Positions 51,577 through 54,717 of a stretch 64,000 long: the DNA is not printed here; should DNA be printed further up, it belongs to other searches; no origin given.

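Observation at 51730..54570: Unbroken 946-aa Zn-ribbon methylase-like protein with a degenerate DPPY motif and a nuclease-like C-terminus: candidate single-protein DNA-sensing or defence element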

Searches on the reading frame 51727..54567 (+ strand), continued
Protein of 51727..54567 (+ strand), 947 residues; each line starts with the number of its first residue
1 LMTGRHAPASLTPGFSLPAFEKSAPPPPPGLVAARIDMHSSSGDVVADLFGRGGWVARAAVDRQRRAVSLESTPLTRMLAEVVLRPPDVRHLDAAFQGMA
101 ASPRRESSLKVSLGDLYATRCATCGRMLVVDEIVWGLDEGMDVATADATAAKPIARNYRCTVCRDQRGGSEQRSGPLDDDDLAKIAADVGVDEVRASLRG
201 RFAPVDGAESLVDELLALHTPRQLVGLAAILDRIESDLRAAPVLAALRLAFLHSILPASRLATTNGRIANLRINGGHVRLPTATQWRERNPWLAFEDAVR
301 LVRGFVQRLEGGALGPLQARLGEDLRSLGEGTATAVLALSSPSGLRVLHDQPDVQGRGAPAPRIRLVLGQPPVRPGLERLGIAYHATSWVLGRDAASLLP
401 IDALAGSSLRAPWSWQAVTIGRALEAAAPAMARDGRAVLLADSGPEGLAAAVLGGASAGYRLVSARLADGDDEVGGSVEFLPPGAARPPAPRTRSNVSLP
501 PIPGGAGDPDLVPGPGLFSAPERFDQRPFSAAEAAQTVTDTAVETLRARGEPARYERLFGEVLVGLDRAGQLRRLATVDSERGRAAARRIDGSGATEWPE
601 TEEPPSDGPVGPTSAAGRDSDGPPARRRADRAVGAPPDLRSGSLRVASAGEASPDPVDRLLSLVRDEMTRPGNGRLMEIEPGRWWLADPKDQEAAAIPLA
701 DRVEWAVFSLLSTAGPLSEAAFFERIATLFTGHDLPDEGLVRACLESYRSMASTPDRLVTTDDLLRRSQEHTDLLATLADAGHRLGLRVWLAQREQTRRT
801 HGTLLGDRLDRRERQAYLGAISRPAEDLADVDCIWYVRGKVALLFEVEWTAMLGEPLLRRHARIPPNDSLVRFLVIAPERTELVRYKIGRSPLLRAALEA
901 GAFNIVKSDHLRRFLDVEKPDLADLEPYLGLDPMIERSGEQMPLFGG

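Call 53: fold_search(model_id=the predicted structure, library=pdb)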
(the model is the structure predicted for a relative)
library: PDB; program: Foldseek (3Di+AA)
matches with E <= 10: 781; with E <= 0.001: 0
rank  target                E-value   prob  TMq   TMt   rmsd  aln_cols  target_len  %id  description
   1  1wg8_B                1.9e-02  0.82  0.12  0.36  20.9       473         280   11  Crystal structure of a predicted S-adenosylmethionine-dependent methyltransferase TT1512 from Thermus thermophilus HB8 (released 2004-11-27)
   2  1wg8_A                4.9e-02  0.69  0.12  0.36  20.2       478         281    9  Crystal structure of a predicted S-adenosylmethionine-dependent methyltransferase TT1512 from Thermus thermophilus HB8 (released 2004-11-27)
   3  2cww_A                6.5e-02  0.66  0.09  0.20   9.4       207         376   13  Crystal structure of Thermus thermophilus TTHA1280, a putative SAM-dependent RNA methyltransferase, in complex with S- (released 2005-10-11)
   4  1wxw_A                1.1e-01  0.69  0.09  0.21   7.2       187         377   13  Crystal structure of Tt1595, a putative SAM-dependent methyltransferase from Thermus thermophillus HB8 (released 2005-08-02)
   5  8ipl_A                1.1e-01  0.38  0.11  0.32  23.6       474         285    8  The structure of human mitochondrial methyltransferase METTL15 with RBFA and SAM (released 2024-01-03)
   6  2nxe_A                2.2e-01  0.87  0.06  0.20  15.4        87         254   24  T. thermophilus ribosomal protein L11 methyltransferase (PrmA) in complex with S-Adenosyl-L-Methionine (released 2006-12-26)
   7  2nxc                  2.6e-01  0.85  0.06  0.20  15.3        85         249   27  Apo-form of T. thermophilus ribosomal protein L11 methyltransferase (PrmA) (released 2007-02-13)
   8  2nxn_A                2.6e-01  0.85  0.06  0.21  15.2        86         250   27  T. thermophilus ribosomal protein L11 methyltransferase (PrmA) in complex with ribosomal protein L11 (released 2006-12-26)
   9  1wxw_B                2.7e-01  0.47  0.09  0.20   7.9       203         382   15  Crystal structure of Tt1595, a putative SAM-dependent methyltransferase from Thermus thermophillus HB8 (released 2005-08-02)
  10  5e71                  2.8e-01  0.38  0.09  0.22  13.7       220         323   10  Crystal structure of the archaeal tRNA m2G/m22G10 methyltransferase (aTrm11) from Thermococcus kodakarensis (released 2016-07-06)
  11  9er2_Q                3.1e-01  0.47  0.07  0.22   8.6       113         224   17  PolII-TCR-STK19 structure. (released 2024-12-04)
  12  1hnn_A                3.1e-01  0.28  0.08  0.25  12.1       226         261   15  CRYSTAL STRUCTURE OF HUMAN PNMT COMPLEXED WITH SK&F 29661 AND ADOHCY(SAH) (released 2001-12-07)
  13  3cjr_A                3.3e-01  0.82  0.06  0.20  15.3        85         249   27  Ribosomal protein L11 methyltransferase (PrmA) in complex with ribosomal protein L11 (K39A) and inhibitor Sinefungin. (released 2008-05-20)
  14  3cjt_A                3.3e-01  0.82  0.06  0.20  15.3        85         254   27  Ribosomal protein L11 methyltransferase (PrmA) in complex with dimethylated ribosomal protein L11 (released 2008-05-20)
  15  4m71_A                3.3e-01  0.13  0.07  0.15  16.5       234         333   16  Mutant structure of methyltransferase from Streptomyces hygroscopicus complexed with S-adenosyl-L-homocysteine and met (released 2014-06-25)
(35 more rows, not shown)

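Call 58: search_solved_structures(query=A3, max_evalue=10, show_alignments=3)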
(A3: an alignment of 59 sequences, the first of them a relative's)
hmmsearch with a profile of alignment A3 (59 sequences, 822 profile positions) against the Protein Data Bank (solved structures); distinct sequences matched with E-value up to 10: 24.
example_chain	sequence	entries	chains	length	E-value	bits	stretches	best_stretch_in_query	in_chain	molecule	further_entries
2zie_A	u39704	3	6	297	8.7e-10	40.7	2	23-80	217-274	Putative modification methylase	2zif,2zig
1eg2_A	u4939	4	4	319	1.8e-09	39.6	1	19-88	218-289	MODIFICATION METHYLASE RSRI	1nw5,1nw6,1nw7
1nw8_A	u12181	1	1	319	3.3e-09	38.7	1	19-88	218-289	MODIFICATION METHYLASE RSRI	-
1boo_A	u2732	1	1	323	2.2e-05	26.1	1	26-77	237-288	PROTEIN (N-4 CYTOSINE-SPECIFIC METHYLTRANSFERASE PVU II)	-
1g60_A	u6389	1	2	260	7.8e-05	24.3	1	21-86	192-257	Adenine-specific Methyltransferase MboIIA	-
8s9n_A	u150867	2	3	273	0.00011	23.8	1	21-71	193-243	DNA cytosine-N4 methyltransferase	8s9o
2i13_A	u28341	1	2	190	0.00013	23.5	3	119-160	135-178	Aart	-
8s9m_A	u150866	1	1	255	0.00017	23.2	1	21-71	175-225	DNA cytosine-N4 methyltransferase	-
6pbd_A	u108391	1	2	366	0.0011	20.5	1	27-71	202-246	Modification methylase CcrMI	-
8urk_A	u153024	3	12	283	0.0039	18.7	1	27-81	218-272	Methyltransferase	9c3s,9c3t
9c3u_A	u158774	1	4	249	0.0073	17.8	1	27-79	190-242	Methyltransferase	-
5hek_A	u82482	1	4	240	0.021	16.3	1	28-73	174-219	Adenine specific DNA methyltransferase (DpnA)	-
5hfj_A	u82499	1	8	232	0.025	16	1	28-72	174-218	Adenine specific DNA methyltransferase (DpnA)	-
1mey_C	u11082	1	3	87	0.39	12.1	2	119-165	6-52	CONSENSUS ZINC FINGER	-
3egi_A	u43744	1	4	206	0.74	11.1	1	41-82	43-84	Trimethylguanosine synthase homolog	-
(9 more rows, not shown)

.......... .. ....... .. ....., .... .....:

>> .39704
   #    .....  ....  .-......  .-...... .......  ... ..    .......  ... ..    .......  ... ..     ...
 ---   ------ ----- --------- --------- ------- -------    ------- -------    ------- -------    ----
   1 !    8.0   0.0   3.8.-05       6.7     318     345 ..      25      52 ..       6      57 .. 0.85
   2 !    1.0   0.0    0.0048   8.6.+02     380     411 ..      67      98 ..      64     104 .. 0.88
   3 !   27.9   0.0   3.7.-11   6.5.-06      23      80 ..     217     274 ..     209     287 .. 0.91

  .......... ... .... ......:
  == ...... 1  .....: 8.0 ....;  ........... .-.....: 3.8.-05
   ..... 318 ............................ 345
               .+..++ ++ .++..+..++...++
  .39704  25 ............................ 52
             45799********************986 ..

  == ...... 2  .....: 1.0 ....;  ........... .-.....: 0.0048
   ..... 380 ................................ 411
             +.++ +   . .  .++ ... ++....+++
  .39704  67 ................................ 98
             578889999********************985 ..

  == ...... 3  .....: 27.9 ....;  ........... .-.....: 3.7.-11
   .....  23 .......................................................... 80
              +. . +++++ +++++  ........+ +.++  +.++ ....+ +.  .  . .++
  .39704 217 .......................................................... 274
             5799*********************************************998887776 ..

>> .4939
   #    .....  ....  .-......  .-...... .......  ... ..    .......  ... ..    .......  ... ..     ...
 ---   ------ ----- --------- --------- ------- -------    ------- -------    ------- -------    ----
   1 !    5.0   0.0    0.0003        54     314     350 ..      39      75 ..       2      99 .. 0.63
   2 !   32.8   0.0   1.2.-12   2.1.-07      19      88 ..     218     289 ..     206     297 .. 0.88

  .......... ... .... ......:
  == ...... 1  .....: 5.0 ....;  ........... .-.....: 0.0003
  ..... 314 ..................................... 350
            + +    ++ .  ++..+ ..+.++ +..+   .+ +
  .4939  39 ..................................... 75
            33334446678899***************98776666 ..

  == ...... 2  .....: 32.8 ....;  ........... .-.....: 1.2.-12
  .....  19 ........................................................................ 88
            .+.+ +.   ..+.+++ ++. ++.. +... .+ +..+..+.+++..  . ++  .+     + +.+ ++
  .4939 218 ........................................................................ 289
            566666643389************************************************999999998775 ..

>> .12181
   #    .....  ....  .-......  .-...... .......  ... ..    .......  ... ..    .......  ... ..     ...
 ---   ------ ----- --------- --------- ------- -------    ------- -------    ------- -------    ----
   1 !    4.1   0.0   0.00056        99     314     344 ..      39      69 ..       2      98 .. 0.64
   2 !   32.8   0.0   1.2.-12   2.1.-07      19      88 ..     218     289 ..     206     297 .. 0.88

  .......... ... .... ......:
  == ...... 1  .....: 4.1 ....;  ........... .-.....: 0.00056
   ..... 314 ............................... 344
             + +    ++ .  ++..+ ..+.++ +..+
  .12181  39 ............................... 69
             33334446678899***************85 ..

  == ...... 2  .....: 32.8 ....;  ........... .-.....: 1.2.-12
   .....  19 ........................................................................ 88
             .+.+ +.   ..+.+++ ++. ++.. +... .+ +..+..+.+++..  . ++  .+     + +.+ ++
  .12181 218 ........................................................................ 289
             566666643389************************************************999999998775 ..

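Call 61: search_protein_families(library=phrogs, proteins=[P0339], max_evalue=0.01)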
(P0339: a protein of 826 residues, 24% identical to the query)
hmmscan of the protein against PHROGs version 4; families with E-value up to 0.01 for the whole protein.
P0339 (826 aa): 12 families
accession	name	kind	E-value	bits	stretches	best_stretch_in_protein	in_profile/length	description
phrog_10183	-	other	3.3e-32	112.6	2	98-431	277-635/889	DNA methyltransferase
phrog_67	-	other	9.5e-20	72.2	2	18-58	293-333/743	DNA methyltransferase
phrog_18146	-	other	1e-16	61.9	2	3-67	45-110/452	DNA methyltransferase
phrog_498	-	other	6.8e-09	35.8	1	16-58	368-410/633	DNA methyltransferase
phrog_6025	-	other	5.3e-07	30.4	1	311-341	12-42/192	DNA methyltransferase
phrog_3008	-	other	1.7e-06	28.5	1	11-58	154-201/244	DNA methyltransferase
phrog_12517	-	unknown function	2.9e-06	27.7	1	21-62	100-141/316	-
phrog_6952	-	other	3.9e-06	27.8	1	10-57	117-164/181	DNA methyltransferase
phrog_16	-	DNA, RNA and nucleotide metabolism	6.3e-06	25.7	1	12-58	853-899/986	DNA helicase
phrog_12862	-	unknown function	9.5e-05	23.3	1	311-340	3-32/149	-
phrog_23148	-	unknown function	0.00019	22.5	1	15-57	93-135/165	-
phrog_18293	-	other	0.00019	22.4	1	14-57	53-96/119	methyltransferase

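Call 62: search_protein_families(library=padloc, proteins=[P0339, P0193, P0330, P0311, L001:9073-9930:+, L001:7528-8373:+], max_evalue=0.01)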
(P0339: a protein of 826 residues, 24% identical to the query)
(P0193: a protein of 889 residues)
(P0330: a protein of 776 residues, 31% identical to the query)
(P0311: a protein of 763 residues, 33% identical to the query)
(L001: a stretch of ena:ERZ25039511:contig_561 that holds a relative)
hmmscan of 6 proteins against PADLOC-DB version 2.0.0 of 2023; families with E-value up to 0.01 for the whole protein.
P0339 (826 aa): 73 families (the best 25 are shown)
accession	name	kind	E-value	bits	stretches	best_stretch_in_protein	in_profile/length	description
PDLC02541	PglX|PglXI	-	5.6e-38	128.6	1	142-445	336-604/919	PglXI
PDLC03367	MTase_II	-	2.3e-35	120.1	1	2-462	17-475/633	Type II methyltransferase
PDLC03319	MTase_II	-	1.2e-32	111.5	1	5-431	2-390/503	Type II methyltransferase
PDLC03312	MTase_II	-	2.3e-27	93.2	2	185-444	410-641/1344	Type II methyltransferase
PDLC03346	MTase_II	-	1.2e-23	80.8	1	327-447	605-720/1068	Type II methyltransferase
PDLC03371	MTase_II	-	2.3e-18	64.7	2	11-65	195-249/260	Type II methyltransferase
PDLC03322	MTase_II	-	5.5e-18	63.1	2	4-89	39-127/446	Type II methyltransferase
PDLC03265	MTase_II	-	1.2e-16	59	2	291-363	6-74/333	Type II methyltransferase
PDLC03353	MTase_II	-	6.4e-16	56.7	2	17-68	199-250/260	Type II methyltransferase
PDLC03299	MTase_II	-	5.5e-15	53.6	2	307-353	11-57/296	Type II methyltransferase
PDLC03239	MTase_II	-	7.7e-15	52.5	1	5-85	69-151/442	Type II methyltransferase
PDLC03387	MTase_II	-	9.3e-14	49.2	2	15-58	222-265/289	Type II methyltransferase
PDLC03228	MTase_II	-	3.7e-13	47.8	2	15-58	152-195/227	Type II methyltransferase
PDLC03738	oMTase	-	7.6e-13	45.9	2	312-346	22-55/376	orphan methyltransferase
PDLC03216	MTase_II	-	1.3e-12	45.4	2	313-344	14-45/364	Type II methyltransferase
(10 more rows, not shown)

P0193 (889 aa): 13 families
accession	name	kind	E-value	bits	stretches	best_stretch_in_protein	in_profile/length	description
PDLC03367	MTase_II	-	1.5e-16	57.8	2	17-84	18-85/633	Type II methyltransferase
PDLC03325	MTase_II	-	4.5e-09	33.5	1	32-115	83-164/426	Type II methyltransferase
PDLC03312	MTase_II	-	6.4e-07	25.4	1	26-136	800-903/1344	Type II methyltransferase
PDLC02541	PglX|PglXI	-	2.3e-06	24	0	154-276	332-463/919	PglXI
PDLC03387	MTase_II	-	7.5e-05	20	1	19-72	212-265/289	Type II methyltransferase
PDLC04134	mad2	-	0.00026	17.9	0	317-446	339-428/492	mads_2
PDLC03246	MTase_II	-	0.00027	18.2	1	23-71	307-355/376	Type II methyltransferase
PDLC03319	MTase_II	-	0.00054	16.9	0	34-82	17-65/503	Type II methyltransferase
PDLC03353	MTase_II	-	0.00086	16.9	1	20-66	188-234/260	Type II methyltransferase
PDLC03322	MTase_II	-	0.0032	14.4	0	37-102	61-126/446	Type II methyltransferase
PDLC03299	MTase_II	-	0.0043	14.6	0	26-71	201-246/296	Type II methyltransferase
PDLC03320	MTase_II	-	0.007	13.6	0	26-82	218-274/289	Type II methyltransferase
PDLC03350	MTase_II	-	0.0077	13.7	0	23-73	236-286/312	Type II methyltransferase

P0330 (776 aa): 33 families (the best 25 are shown)
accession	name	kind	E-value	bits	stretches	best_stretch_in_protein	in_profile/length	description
PDLC03353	MTase_II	-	2e-08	32.1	1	25-74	188-237/260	Type II methyltransferase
PDLC03387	MTase_II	-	2e-07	28.4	1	26-81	214-270/289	Type II methyltransferase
PDLC03312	MTase_II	-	1e-06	24.7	1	16-106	785-875/1344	Type II methyltransferase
PDLC03300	MTase_II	-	1.7e-06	25.3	1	31-77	220-266/302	Type II methyltransferase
PDLC03299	MTase_II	-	2.3e-06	25.3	1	28-76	198-246/296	Type II methyltransferase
PDLC03228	MTase_II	-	2.5e-06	25.5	1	20-81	137-199/227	Type II methyltransferase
PDLC03325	MTase_II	-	3.3e-06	24.1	1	33-87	79-133/426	Type II methyltransferase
PDLC03371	MTase_II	-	4.9e-06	24.3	1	25-76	190-241/260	Type II methyltransferase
PDLC03367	MTase_II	-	2.6e-05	20.8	1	17-91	13-86/633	Type II methyltransferase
PDLC03350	MTase_II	-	7.1e-05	20.3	1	26-77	234-285/312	Type II methyltransferase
PDLC03309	MTase_II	-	7.5e-05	19.8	1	26-74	282-330/353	Type II methyltransferase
PDLC03636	MTase_III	-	9.8e-05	19.3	1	28-74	346-392/575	Type III methyltransferase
PDLC03246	MTase_II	-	0.00011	19.4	1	25-73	304-352/376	Type II methyltransferase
PDLC03265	MTase_II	-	0.00031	18.3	1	25-77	266-318/333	Type II methyltransferase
PDLC03632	MTase_III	-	0.00037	16.6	1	43-82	485-523/983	Type III methyltransferase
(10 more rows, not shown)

P0311 (763 aa): 3 families
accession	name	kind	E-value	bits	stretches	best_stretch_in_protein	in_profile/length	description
PDLC03312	MTase_II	-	9.9e-08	28.1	1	20-139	793-905/1344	Type II methyltransferase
PDLC03325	MTase_II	-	0.0016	15.3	0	34-98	84-148/426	Type II methyltransferase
PDLC03380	MTase_II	-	0.0017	15.6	1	33-100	48-115/393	Type II methyltransferase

L001:9073-9930:+ (286 aa): 0 families

L001:7528-8373:+ (282 aa): 0 families
